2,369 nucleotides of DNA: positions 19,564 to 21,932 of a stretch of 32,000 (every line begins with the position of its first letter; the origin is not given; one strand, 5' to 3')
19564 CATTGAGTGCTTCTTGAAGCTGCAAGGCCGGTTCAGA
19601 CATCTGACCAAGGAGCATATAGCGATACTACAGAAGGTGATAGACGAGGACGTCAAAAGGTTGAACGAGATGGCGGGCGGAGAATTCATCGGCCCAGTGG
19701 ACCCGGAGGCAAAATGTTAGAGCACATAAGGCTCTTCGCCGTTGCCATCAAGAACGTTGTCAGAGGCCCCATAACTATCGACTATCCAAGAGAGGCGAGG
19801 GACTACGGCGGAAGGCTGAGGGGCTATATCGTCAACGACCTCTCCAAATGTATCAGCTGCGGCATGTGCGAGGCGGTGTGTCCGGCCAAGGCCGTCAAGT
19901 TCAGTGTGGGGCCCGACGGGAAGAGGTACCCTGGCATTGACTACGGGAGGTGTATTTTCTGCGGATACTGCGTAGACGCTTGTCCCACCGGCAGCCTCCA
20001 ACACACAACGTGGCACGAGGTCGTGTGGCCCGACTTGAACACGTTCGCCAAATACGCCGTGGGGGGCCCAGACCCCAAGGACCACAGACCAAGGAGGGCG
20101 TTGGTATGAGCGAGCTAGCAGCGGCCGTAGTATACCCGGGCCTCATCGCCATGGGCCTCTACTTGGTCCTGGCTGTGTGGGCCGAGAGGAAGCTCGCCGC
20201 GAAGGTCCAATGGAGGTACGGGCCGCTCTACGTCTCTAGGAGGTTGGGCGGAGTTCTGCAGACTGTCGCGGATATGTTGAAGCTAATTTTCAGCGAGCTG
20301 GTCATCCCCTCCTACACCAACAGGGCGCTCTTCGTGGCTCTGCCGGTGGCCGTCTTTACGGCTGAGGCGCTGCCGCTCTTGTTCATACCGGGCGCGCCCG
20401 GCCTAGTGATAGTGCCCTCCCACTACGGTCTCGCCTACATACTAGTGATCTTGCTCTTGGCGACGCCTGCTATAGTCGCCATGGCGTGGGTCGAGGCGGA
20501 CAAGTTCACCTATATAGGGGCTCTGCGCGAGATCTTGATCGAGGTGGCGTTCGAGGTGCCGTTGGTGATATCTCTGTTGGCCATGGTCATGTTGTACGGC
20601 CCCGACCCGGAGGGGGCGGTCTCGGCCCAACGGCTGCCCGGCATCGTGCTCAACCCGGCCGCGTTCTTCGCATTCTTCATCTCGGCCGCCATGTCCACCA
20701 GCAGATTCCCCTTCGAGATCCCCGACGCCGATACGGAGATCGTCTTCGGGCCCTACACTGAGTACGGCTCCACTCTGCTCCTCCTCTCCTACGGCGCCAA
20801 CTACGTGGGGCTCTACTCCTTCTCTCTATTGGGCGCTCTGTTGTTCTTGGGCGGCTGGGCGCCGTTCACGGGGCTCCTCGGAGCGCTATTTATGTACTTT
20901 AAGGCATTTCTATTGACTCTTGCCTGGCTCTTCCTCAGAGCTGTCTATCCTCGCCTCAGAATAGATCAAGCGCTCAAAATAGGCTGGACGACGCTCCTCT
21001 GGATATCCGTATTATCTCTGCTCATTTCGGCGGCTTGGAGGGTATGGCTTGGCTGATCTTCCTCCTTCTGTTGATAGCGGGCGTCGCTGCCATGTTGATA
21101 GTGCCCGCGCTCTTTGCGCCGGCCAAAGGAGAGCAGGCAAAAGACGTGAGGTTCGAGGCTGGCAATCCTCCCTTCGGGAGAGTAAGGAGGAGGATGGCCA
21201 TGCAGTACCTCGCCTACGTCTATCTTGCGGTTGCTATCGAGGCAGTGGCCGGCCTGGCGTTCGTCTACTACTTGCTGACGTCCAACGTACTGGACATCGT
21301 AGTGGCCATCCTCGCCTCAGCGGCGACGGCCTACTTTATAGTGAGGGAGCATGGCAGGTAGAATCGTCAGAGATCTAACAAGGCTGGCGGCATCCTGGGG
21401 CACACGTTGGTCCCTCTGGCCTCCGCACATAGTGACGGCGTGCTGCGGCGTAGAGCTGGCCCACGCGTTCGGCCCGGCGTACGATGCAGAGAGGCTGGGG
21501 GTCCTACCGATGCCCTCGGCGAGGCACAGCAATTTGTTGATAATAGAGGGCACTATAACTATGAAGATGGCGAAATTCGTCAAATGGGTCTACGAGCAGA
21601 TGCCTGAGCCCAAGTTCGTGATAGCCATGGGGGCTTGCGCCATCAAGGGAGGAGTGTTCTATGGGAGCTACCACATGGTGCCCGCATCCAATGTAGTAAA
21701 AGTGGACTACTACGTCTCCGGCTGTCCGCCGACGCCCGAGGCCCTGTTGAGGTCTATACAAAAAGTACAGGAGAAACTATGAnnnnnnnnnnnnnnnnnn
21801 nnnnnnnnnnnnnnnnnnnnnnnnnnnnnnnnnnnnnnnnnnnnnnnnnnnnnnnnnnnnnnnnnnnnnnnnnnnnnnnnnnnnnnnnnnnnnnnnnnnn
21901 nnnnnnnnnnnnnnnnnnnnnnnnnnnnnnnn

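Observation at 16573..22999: A 2-oxoacid:ferredoxin oxidoreductase is encoded inside a complex I-like operon (porGD-porA-porB-nuoI-H-A-B-D), a candidate dedicated electron-input module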

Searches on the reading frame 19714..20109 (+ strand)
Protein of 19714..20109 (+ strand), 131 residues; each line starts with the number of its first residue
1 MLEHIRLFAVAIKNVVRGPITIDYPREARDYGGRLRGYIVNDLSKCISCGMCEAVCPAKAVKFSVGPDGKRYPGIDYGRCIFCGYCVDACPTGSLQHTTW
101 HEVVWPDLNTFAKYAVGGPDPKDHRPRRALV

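Call 6: search_protein_families(library=pfam, proteins=[window:19714-20109:+])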
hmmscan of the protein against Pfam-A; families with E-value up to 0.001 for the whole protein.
window:19714-20109:+ (131 aa): 16 families
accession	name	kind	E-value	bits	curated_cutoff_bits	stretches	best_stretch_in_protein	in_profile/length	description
PF00037.32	Fer4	-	1.2e-15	57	21.1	2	75-94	3-22/24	4Fe-4S binding domain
PF13237.11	Fer4_10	-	1.2e-12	48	25.5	2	39-91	2-53/53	4Fe-4S dicluster domain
PF12838.12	Fer4_7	-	3.6e-12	47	27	1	45-93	1-51/52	4Fe-4S dicluster domain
PF13187.11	Fer4_9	-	3.7e-12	46.5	27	2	45-93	1-50/52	4Fe-4S dicluster domain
PF12837.12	Fer4_6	-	3.5e-11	42.9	25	2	39-60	2-23/24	4Fe-4S binding domain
PF12797.12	Fer4_2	-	9.7e-11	41.3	24.5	2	38-58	2-22/22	4Fe-4S binding domain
PF13183.11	Fer4_8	-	5.4e-10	40.1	27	1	43-58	2-17/68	4Fe-4S dicluster domain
PF13534.11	Fer4_17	-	2e-09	38.3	22.2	1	41-58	41-58/61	4Fe-4S dicluster domain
PF13484.11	Fer4_16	-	9.3e-09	36.4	30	1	79-98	1-20/66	4Fe-4S double cluster binding domain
PF12800.12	Fer4_4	-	1.1e-06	28.8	24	1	44-58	2-16/17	4Fe-4S binding domain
PF14697.11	Fer4_21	-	1.4e-06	28.8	35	0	75-96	3-24/59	4Fe-4S dicluster domain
PF25160.1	LdpA_Fe-S-bd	-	2.5e-05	24.4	27.6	1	52-100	9-48/49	LdpA Fe-S cluster-binding domain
PF12798.12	Fer4_3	-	2.6e-05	25.2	27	0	80-93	1-14/15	4Fe-4S binding domain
PF13370.11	Fer4_13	-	0.0003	21.8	24.5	0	42-58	2-18/58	4Fe-4S single cluster domain of Ferredoxin I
PF13459.11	Fer4_15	-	0.00046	21.3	22.4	0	75-92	3-20/66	4Fe-4S single cluster domain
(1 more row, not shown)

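Call 20: search_protein_families(library=ncbifam, proteins=[window:19714-20109:+], max_evalue=0.00001)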
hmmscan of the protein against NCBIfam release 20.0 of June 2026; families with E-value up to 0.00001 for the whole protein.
window:19714-20109:+ (131 aa): 57 families (the best 25 are shown)
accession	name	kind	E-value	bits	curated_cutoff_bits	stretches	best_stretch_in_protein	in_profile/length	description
NF004541.0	PRK05888.2-2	equivalog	3.4e-35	121.4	217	1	3-108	19-124/168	NADH-quinone oxidoreductase subunit NuoI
NF010590.0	PRK13984.1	equivalog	4.8e-26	91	946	1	10-112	16-125/611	putative oxidoreductase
NF004546.0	PRK05888.3-3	equivalog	2.7e-25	88.9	260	1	19-109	39-138/196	NADH-quinone oxidoreductase subunit NuoI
TIGR01971.1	NuoI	subfamily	2.9e-23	81.8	113.05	1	8-104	2-107/121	NADH-quinone oxidoreductase, chain I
NF004543.0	PRK05888.2-5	equivalog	1e-21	77.4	243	1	10-98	25-118/217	NADH-quinone oxidoreductase subunit NuoI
NF040612.1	F420_dehyd_FpoI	exception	1.1e-21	77.1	180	1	9-99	7-103/135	F420H2 dehydrogenase subunit FpoI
NF004537.0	PRK05888.1-3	equivalog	8.7e-21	74.4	163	1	4-103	23-138/204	NADH-quinone oxidoreductase subunit NuoI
NF006221.0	PRK08348.1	subfamily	5.5e-19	68.2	124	1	7-98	6-95/136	NADH-plastoquinone oxidoreductase subunit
NF004538.0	PRK05888.1-4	equivalog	2.5e-18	66.2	135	1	4-103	16-125/162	NADH-quinone oxidoreductase subunit NuoI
TIGR00403.1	ndhI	equivalog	3.8e-18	65.7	302.35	1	8-103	26-127/183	NAD(P)H-quinone oxidoreductase subunit I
NF009053.0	PRK12387.1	subfamily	1.2e-17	64.3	204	1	15-103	9-98/180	formate hydrogenlyase complex iron-sulfur subunit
NF004539.0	PRK05888.1-5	equivalog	6.6e-17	61.7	225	1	2-94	14-116/162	NADH-quinone oxidoreductase subunit NuoI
NF004536.0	PRK05888.1-1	equivalog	7.2e-17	61.3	212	1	5-102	14-121/180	NADH-quinone oxidoreductase subunit NuoI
NF004545.0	PRK05888.3-1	equivalog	1.5e-15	57.2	229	1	10-99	32-127/154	NADH-quinone oxidoreductase subunit NuoI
NF004542.0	PRK05888.2-3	equivalog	2.8e-14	53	248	1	10-103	42-147/203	NADH-quinone oxidoreductase subunit NuoI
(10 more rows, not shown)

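Call 62: search_solved_structures(query=window:19714-20109:+, max_evalue=0.00001)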
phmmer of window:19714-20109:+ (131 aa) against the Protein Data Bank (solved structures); distinct sequences matched with E-value up to 0.00001: 59.
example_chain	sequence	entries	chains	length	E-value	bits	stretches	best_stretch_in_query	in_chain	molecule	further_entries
9sw6_G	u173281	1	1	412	7.6e-27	97.3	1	30-95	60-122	Polyferredoxin protein MvhB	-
6u8y_N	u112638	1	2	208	1.3e-21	80.4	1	12-97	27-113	NADH dehydrogenase subunit I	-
9sfi_T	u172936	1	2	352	3.7e-20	75.6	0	36-95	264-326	4Fe-4S ferredoxin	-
9sw6_H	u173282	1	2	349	1.8e-18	70.1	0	26-96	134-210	Tungsten formylmethanofuran dehydrogenase, subunit F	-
5t5i_F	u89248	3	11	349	2.1e-17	66.7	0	26-96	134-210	Tungsten formylmethanofuran dehydrogenase subunit fwdF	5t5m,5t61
9sfi_O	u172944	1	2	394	6.9e-17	65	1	40-98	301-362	Ferredoxin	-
7eu3_I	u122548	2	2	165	1.7e-15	60.5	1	8-104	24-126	NAD(P)H-quinone oxidoreductase subunit I, chloroplastic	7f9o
8b9z_I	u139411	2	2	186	1.8e-15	60.5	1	3-95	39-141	NADH dehydrogenase (ubiquinone) 23 kDa subunit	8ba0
9grx_I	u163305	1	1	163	2e-15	60.3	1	8-106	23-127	NAD(P)H-quinone oxidoreductase subunit I, chloroplastic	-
8esw_S8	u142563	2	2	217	2.5e-15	60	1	3-95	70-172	NADH dehydrogenase (ubiquinone) 23 kDa subunit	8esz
7wfg_I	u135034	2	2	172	2.6e-15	59.9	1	8-104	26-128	NAD(P)H-quinone oxidoreductase subunit I, chloroplastic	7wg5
5lc5_I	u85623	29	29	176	1.1e-14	57.8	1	3-95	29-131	NADH dehydrogenase [ubiquinone] iron-sulfur protein 8, mitochondrial | Mitochondrial complex I, TYKY subunit | NADH:ubiquinone oxidoreductase core subunit S8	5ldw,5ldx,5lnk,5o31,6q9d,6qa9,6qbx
6hum_I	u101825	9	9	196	1.3e-14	57.7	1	10-107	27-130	NAD(P)H-quinone oxidoreductase subunit I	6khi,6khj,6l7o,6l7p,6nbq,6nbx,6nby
7v2c_B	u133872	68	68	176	1.4e-14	57.5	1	4-95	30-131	NADH dehydrogenase [ubiquinone] iron-sulfur protein 8, mitochondrial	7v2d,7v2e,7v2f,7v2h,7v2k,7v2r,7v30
7qsd_I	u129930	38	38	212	1.8e-14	57.2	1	3-95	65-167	NADH dehydrogenase [ubiquinone] iron-sulfur protein 8, mitochondrial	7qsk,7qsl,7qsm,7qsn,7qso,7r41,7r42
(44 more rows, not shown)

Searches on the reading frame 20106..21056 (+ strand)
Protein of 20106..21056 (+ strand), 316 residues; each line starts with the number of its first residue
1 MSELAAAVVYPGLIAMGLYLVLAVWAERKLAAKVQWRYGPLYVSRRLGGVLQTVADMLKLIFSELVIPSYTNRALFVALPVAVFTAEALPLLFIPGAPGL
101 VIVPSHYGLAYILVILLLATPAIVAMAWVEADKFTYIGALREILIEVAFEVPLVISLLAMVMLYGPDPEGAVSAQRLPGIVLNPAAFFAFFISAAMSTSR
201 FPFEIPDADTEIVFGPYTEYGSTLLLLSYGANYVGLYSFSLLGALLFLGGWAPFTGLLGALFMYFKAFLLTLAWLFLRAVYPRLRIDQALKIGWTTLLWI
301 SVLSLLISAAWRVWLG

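Call 6: search_protein_families(library=pfam, proteins=[window:20106-21056:+])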
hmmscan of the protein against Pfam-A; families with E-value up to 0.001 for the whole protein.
window:20106-21056:+ (316 aa): 1 family
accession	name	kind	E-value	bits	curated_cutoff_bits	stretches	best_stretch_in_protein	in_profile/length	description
PF00146.26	NADHdh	-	1e-70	238.9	27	1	15-308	9-297/298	NADH dehydrogenase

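Call 20: search_protein_families(library=ncbifam, proteins=[window:20106-21056:+], max_evalue=0.00001)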
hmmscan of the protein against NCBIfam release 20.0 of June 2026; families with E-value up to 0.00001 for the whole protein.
window:20106-21056:+ (316 aa): 7 families
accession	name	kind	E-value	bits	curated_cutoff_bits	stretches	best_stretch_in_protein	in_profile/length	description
NF004741.0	PRK06076.1-2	equivalog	2e-93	313.3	305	1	5-314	22-335/337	NADH-quinone oxidoreductase subunit NuoH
NF004740.0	PRK06076.1-1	equivalog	4.4e-43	148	399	1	21-311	30-319/325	NADH-quinone oxidoreductase subunit NuoH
NF004745.0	PRK06076.1-6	equivalog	2.4e-41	142.1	450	1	14-313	24-334/341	NADH-quinone oxidoreductase subunit NuoH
NF040610.1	F420_dehyd_FpoH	exception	4.5e-41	141.3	475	1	18-309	25-333/339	F420H2 dehydrogenase subunit FpoH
NF004744.0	PRK06076.1-5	equivalog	5.2e-41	141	542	2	14-252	39-281/372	NADH-quinone oxidoreductase subunit NuoH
NF004742.0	PRK06076.1-3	equivalog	5e-36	124.6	531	1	21-311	38-347/356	NADH-quinone oxidoreductase subunit NuoH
NF004743.0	PRK06076.1-4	equivalog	1.8e-34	119.4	494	1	17-313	28-343/433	NADH-quinone oxidoreductase subunit NuoH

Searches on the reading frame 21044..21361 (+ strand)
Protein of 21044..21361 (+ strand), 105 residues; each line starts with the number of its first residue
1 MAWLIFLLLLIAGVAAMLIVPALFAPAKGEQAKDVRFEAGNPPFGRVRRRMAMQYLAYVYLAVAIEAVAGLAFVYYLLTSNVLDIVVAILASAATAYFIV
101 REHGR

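Call 6: search_protein_families(library=pfam, proteins=[window:21044-21361:+])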
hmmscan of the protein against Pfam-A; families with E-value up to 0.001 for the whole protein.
window:21044-21361:+ (105 aa): 1 family
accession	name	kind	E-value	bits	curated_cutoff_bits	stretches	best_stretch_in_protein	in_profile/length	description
PF00507.24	Oxidored_q4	-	6.5e-06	26.7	23.3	1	15-82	2-71/99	NADH-ubiquinone/plastoquinone oxidoreductase, chain 3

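Call 20: search_protein_families(library=ncbifam, proteins=[window:21044-21361:+], max_evalue=0.00001)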
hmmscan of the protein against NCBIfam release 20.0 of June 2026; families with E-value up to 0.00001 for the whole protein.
window:21044-21361:+ (105 aa): 4 families
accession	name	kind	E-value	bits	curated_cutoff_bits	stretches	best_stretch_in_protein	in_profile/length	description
NF004729.0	PRK06073.1-5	equivalog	2.6e-12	46.9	94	1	5-83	18-100/134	NADH dehydrogenase subunit A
NF004727.0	PRK06073.1-2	equivalog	3.1e-09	37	101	1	6-92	11-97/120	NADH dehydrogenase subunit A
NF004728.0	PRK06073.1-4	equivalog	8.2e-08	32.4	124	1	4-92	12-104/129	NADH dehydrogenase subunit A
NF004726.0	PRK06073.1-1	equivalog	1.7e-06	28.1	150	1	18-76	25-87/129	NADH dehydrogenase subunit A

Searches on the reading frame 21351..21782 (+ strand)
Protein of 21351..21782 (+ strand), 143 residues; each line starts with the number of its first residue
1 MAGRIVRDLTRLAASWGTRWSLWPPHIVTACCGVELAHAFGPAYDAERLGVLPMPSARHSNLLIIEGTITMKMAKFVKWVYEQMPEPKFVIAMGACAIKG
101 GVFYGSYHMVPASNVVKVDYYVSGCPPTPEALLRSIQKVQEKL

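Call 6: search_protein_families(library=pfam, proteins=[window:21351-21782:+])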
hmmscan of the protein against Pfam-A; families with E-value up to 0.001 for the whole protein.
window:21351-21782:+ (143 aa): 1 family
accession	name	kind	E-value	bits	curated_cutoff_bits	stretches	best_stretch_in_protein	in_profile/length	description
PF01058.29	Oxidored_q6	-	7.5e-29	100.5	27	1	31-138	1-127/128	NADH ubiquinone oxidoreductase, 20 Kd subunit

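Call 20: search_protein_families(library=ncbifam, proteins=[window:21351-21782:+], max_evalue=0.00001)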
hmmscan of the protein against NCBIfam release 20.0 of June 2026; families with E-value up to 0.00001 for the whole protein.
window:21351-21782:+ (143 aa): 14 families
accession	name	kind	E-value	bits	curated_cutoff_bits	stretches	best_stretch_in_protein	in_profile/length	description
NF005012.1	PRK06411.1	subfamily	1.4e-48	164.6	116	1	13-142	27-157/166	NADH-quinone oxidoreductase subunit NuoB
TIGR01957.1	nuoB_fam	subfamily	1.7e-44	151.2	142.7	1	14-143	11-142/145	NADH-quinone oxidoreductase subunit B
NF011393.0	PRK14818.1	equivalog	9.9e-38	129.4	255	1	16-142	27-154/173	NADH dehydrogenase subunit B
NF011390.0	PRK14815.1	equivalog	1.4e-37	128.8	281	1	4-143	17-157/183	NADH dehydrogenase subunit B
NF011388.0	PRK14813.1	equivalog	3.8e-37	128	294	1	15-141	23-151/189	NADH dehydrogenase subunit B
NF011394.0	PRK14819.1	equivalog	2.5e-35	122.3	312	1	14-142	25-155/264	NADH-quinone oxidoreductase subunit B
NF011391.0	PRK14816.1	equivalog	1.1e-34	119.7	283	1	15-142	47-176/196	NADH-quinone oxidoreductase subunit B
NF011389.0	PRK14814.1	equivalog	1.8e-34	119.2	285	1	15-143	28-157/186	NADH dehydrogenase subunit B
NF011395.0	PRK14820.1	equivalog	3.3e-34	118.2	263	1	19-141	32-155/180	NADH-quinone oxidoreductase subunit B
NF009808.0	PRK13292.1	equivalog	1.8e-33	115.4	1156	1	14-143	19-149/791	NADH-quinone oxidoreductase subunit B/C/D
NF011392.0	PRK14817.1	equivalog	2.4e-31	108.8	271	1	11-142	27-159/182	NADH-quinone oxidoreductase subunit B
TIGR03294.1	FrhG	equivalog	2.2e-09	37.4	245.5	1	61-137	52-138/228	coenzyme F420 hydrogenase subunit gamma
NF045875.1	F420_non_VhuG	exception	2.2e-06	27.2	450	0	109-137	133-161/286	F420-non-reducing hydrogenase subunit VhuG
NF040836.1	sulfhyd_HydD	equivalog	2.7e-06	26.8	500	0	61-103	55-95/261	NADPH-dependent hydrogenase/sulfhydrogenase 1 subunit delta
